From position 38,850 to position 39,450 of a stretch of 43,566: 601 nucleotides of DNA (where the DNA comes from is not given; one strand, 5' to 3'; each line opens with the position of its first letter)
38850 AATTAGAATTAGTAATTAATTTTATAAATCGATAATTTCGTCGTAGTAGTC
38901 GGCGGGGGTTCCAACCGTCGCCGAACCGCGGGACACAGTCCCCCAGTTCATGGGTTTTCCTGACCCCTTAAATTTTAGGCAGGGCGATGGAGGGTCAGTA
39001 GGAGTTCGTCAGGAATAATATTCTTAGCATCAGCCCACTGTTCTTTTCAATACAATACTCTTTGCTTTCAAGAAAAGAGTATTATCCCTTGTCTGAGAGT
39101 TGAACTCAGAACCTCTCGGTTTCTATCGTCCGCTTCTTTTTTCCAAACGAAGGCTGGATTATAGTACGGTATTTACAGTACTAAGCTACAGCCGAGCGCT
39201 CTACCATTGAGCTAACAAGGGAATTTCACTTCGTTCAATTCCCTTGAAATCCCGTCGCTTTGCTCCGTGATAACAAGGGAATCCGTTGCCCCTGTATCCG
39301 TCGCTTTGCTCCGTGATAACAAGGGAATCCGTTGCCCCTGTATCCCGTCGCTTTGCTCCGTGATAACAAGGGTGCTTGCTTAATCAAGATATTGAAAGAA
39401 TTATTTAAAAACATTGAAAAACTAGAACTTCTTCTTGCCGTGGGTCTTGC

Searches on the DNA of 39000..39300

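Call 79: search_rna_families(source=window, start=39000, end=39300, threshold=gathering, show_alignments=1)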
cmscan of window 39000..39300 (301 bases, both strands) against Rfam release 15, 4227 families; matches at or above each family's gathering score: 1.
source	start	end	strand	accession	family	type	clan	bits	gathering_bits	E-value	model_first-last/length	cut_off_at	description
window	39085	39221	-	RF00005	tRNA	Gene; tRNA;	CL00001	55.4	29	1.5e-11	1-71/71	no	tRNA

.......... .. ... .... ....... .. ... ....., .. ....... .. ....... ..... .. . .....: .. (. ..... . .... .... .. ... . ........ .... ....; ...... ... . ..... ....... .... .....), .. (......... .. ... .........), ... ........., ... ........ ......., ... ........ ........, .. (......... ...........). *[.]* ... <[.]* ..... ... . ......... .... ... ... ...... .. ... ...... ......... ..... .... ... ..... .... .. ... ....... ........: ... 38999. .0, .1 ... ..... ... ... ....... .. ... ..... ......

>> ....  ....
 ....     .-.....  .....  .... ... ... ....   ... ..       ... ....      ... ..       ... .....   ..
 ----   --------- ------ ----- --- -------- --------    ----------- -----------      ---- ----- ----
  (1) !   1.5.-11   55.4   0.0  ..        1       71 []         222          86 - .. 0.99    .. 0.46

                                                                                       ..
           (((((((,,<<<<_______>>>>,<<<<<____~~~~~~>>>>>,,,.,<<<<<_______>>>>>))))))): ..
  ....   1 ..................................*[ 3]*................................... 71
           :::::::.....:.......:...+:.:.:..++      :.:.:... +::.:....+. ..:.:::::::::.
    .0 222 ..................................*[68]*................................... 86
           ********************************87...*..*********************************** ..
